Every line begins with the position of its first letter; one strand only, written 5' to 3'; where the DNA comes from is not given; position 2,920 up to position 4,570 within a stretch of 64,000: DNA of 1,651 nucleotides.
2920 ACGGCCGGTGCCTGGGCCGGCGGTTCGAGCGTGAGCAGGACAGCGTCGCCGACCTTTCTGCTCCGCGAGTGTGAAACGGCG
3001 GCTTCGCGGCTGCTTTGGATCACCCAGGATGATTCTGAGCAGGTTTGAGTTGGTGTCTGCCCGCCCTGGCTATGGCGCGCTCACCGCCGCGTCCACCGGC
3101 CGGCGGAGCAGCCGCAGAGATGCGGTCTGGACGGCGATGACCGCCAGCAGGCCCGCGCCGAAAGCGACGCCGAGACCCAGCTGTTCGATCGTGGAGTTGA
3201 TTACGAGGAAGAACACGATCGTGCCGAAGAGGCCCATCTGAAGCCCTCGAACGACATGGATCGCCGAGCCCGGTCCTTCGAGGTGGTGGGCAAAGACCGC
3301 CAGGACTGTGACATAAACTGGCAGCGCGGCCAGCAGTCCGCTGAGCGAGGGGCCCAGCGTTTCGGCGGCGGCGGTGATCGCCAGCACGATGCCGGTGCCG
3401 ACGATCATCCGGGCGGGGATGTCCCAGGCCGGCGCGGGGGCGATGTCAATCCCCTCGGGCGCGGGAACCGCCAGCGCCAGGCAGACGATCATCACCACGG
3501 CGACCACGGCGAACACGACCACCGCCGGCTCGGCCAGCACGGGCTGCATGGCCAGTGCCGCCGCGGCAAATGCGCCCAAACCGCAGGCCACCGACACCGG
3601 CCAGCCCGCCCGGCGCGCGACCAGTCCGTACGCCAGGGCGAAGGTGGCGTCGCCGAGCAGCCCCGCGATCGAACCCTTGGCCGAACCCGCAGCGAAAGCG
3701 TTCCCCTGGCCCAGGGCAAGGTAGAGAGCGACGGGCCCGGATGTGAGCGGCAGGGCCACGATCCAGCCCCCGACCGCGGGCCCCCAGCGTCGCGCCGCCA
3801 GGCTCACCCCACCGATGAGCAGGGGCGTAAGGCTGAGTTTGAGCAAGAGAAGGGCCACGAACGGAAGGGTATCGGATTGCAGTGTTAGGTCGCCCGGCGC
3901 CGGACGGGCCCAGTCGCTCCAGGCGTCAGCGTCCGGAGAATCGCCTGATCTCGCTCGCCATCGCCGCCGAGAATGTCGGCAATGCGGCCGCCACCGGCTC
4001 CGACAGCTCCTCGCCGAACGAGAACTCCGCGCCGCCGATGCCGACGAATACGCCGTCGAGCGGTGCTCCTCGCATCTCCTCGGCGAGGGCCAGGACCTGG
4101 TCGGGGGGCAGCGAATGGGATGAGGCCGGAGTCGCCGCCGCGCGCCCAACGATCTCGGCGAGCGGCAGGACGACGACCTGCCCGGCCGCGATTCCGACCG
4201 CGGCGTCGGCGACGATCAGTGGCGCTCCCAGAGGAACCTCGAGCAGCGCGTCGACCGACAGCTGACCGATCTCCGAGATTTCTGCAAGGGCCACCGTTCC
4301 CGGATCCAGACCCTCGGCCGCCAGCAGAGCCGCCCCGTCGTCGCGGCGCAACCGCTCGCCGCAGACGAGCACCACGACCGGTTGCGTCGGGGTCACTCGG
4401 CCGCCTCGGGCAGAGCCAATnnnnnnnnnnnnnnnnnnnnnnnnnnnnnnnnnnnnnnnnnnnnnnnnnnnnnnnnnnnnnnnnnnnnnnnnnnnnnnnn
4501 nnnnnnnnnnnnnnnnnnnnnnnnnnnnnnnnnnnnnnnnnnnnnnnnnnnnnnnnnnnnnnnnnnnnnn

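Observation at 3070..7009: Orphan [NiFe]-hydrogenase large subunit with its own maturation protease, embedded between paralogous membrane proteins, and no small subunit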

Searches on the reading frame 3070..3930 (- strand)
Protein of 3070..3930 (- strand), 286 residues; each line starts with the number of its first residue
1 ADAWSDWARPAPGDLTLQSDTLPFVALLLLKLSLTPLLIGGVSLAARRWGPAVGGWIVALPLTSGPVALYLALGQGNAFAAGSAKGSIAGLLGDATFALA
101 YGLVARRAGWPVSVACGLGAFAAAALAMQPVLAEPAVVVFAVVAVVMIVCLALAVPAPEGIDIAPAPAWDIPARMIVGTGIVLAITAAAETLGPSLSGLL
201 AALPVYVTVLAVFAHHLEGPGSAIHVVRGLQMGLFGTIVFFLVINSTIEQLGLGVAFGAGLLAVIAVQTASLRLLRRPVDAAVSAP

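Call 3: search_protein_families(library=pfam, proteins=[window:3070-3930:-], max_evalue=0.01)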
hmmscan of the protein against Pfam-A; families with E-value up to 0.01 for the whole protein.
window:3070-3930:- (286 aa): 0 families

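Call 21: search_protein_families(library=ncbifam, proteins=[window:3073-3858:-], max_evalue=1)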
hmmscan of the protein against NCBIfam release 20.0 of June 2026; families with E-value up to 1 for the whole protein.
window:3073-3858:- (262 aa): 4 families
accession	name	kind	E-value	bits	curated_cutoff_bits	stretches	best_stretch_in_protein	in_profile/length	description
NF006752.0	PRK09272.1-5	equivalog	2e-06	28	162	2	150-235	6-93/110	hypothetical protein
NF006750.0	PRK09272.1-3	equivalog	1.1e-05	25.8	101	2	4-109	3-108/112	hypothetical protein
NF006748.0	PRK09272.1-1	equivalog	0.017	15.8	181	1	4-55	3-53/109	hypothetical protein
NF006749.0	PRK09272.1-2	subfamily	0.082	13.1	119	1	1-41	1-40/116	hypothetical protein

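Call 22: search_protein_families(library=pfam, proteins=[window:3073-3858:-], max_evalue=10)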
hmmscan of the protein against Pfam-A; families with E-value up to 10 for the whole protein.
window:3073-3858:- (262 aa): 1 family
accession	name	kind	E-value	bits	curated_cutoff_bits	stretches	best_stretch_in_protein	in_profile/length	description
PF11345.13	DUF3147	-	4.2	8.2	23.6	1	150-238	4-96/111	Protein of unknown function (DUF3147)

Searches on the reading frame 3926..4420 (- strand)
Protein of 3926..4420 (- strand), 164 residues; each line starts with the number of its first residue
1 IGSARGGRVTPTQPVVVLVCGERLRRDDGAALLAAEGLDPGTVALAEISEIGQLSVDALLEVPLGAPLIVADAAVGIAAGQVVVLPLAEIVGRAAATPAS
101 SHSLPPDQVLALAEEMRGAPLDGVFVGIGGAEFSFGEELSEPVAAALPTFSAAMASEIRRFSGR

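Call 3: search_protein_families(library=pfam, proteins=[window:3926-4420:-], max_evalue=0.01)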
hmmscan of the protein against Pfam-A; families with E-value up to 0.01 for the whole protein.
window:3926-4420:- (164 aa): 1 family
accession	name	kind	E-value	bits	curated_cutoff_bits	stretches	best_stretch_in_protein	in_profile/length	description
PF01750.23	HycI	-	2.2e-06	27.9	23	1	66-153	37-126/130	Hydrogenase maturation protease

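Call 21: search_protein_families(library=ncbifam, proteins=[window:3929-4396:-], max_evalue=1)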
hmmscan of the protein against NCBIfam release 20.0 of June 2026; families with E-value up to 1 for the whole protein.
window:3929-4396:- (156 aa): 4 families
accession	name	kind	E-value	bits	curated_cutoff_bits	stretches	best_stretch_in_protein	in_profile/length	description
TIGR00072.1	hydrog_prot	superfamily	1.4e-18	67.2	47.45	1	8-149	1-144/145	hydrogenase maturation protease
TIGR00140.1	hupD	subfamily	0.0037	17.2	151.8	1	45-152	41-149/151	HyaD/HybD family hydrogenase maturation endopeptidase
NF045519.1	NiFeSe_H2_mat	exception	0.13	12.1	190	1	9-153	5-150/152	NiFeSe hydrogenase maturation protease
TIGR00142.1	hycI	equivalog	0.18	11.5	119.1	1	8-146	2-138/146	hydrogenase maturation peptidase HycI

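Call 84: search_solved_structures(query=window:3929-4396:-, max_evalue=0.01, show_alignments=2)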
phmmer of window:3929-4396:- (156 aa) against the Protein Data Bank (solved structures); distinct sequences matched with E-value up to 0.01: 10.
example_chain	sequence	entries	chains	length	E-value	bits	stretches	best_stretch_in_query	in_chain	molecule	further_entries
3ugm_A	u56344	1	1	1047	1.7e-08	38.3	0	24-108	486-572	TAL effector AvrBs3/PthA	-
4hpz_A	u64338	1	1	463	5.2e-05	27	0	57-108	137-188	dTale2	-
9lcz_A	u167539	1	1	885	0.00023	24.9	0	26-110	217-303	Inactivate TOD6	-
9ld1_A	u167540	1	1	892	0.00023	24.9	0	26-112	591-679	inactivate TOD4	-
9lcx_A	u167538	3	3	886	0.00023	24.9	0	26-110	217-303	Inactivate TOD6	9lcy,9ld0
9jo8_A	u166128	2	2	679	0.00026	24.7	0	27-110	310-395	TALE repeat protein targeting mitochondiral ND1-L gene. | TALE repeat protein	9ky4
4osk_A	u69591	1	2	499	0.0022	21.7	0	25-113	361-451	Hax3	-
4osv_A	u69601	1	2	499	0.0047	20.7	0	25-108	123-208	Hax3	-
3v6p_A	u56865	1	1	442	0.0061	20.3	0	25-108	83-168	dHax3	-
5ija_A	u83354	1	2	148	0.0094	19.7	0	7-139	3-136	Hydrogenase-specific maturation endopeptidase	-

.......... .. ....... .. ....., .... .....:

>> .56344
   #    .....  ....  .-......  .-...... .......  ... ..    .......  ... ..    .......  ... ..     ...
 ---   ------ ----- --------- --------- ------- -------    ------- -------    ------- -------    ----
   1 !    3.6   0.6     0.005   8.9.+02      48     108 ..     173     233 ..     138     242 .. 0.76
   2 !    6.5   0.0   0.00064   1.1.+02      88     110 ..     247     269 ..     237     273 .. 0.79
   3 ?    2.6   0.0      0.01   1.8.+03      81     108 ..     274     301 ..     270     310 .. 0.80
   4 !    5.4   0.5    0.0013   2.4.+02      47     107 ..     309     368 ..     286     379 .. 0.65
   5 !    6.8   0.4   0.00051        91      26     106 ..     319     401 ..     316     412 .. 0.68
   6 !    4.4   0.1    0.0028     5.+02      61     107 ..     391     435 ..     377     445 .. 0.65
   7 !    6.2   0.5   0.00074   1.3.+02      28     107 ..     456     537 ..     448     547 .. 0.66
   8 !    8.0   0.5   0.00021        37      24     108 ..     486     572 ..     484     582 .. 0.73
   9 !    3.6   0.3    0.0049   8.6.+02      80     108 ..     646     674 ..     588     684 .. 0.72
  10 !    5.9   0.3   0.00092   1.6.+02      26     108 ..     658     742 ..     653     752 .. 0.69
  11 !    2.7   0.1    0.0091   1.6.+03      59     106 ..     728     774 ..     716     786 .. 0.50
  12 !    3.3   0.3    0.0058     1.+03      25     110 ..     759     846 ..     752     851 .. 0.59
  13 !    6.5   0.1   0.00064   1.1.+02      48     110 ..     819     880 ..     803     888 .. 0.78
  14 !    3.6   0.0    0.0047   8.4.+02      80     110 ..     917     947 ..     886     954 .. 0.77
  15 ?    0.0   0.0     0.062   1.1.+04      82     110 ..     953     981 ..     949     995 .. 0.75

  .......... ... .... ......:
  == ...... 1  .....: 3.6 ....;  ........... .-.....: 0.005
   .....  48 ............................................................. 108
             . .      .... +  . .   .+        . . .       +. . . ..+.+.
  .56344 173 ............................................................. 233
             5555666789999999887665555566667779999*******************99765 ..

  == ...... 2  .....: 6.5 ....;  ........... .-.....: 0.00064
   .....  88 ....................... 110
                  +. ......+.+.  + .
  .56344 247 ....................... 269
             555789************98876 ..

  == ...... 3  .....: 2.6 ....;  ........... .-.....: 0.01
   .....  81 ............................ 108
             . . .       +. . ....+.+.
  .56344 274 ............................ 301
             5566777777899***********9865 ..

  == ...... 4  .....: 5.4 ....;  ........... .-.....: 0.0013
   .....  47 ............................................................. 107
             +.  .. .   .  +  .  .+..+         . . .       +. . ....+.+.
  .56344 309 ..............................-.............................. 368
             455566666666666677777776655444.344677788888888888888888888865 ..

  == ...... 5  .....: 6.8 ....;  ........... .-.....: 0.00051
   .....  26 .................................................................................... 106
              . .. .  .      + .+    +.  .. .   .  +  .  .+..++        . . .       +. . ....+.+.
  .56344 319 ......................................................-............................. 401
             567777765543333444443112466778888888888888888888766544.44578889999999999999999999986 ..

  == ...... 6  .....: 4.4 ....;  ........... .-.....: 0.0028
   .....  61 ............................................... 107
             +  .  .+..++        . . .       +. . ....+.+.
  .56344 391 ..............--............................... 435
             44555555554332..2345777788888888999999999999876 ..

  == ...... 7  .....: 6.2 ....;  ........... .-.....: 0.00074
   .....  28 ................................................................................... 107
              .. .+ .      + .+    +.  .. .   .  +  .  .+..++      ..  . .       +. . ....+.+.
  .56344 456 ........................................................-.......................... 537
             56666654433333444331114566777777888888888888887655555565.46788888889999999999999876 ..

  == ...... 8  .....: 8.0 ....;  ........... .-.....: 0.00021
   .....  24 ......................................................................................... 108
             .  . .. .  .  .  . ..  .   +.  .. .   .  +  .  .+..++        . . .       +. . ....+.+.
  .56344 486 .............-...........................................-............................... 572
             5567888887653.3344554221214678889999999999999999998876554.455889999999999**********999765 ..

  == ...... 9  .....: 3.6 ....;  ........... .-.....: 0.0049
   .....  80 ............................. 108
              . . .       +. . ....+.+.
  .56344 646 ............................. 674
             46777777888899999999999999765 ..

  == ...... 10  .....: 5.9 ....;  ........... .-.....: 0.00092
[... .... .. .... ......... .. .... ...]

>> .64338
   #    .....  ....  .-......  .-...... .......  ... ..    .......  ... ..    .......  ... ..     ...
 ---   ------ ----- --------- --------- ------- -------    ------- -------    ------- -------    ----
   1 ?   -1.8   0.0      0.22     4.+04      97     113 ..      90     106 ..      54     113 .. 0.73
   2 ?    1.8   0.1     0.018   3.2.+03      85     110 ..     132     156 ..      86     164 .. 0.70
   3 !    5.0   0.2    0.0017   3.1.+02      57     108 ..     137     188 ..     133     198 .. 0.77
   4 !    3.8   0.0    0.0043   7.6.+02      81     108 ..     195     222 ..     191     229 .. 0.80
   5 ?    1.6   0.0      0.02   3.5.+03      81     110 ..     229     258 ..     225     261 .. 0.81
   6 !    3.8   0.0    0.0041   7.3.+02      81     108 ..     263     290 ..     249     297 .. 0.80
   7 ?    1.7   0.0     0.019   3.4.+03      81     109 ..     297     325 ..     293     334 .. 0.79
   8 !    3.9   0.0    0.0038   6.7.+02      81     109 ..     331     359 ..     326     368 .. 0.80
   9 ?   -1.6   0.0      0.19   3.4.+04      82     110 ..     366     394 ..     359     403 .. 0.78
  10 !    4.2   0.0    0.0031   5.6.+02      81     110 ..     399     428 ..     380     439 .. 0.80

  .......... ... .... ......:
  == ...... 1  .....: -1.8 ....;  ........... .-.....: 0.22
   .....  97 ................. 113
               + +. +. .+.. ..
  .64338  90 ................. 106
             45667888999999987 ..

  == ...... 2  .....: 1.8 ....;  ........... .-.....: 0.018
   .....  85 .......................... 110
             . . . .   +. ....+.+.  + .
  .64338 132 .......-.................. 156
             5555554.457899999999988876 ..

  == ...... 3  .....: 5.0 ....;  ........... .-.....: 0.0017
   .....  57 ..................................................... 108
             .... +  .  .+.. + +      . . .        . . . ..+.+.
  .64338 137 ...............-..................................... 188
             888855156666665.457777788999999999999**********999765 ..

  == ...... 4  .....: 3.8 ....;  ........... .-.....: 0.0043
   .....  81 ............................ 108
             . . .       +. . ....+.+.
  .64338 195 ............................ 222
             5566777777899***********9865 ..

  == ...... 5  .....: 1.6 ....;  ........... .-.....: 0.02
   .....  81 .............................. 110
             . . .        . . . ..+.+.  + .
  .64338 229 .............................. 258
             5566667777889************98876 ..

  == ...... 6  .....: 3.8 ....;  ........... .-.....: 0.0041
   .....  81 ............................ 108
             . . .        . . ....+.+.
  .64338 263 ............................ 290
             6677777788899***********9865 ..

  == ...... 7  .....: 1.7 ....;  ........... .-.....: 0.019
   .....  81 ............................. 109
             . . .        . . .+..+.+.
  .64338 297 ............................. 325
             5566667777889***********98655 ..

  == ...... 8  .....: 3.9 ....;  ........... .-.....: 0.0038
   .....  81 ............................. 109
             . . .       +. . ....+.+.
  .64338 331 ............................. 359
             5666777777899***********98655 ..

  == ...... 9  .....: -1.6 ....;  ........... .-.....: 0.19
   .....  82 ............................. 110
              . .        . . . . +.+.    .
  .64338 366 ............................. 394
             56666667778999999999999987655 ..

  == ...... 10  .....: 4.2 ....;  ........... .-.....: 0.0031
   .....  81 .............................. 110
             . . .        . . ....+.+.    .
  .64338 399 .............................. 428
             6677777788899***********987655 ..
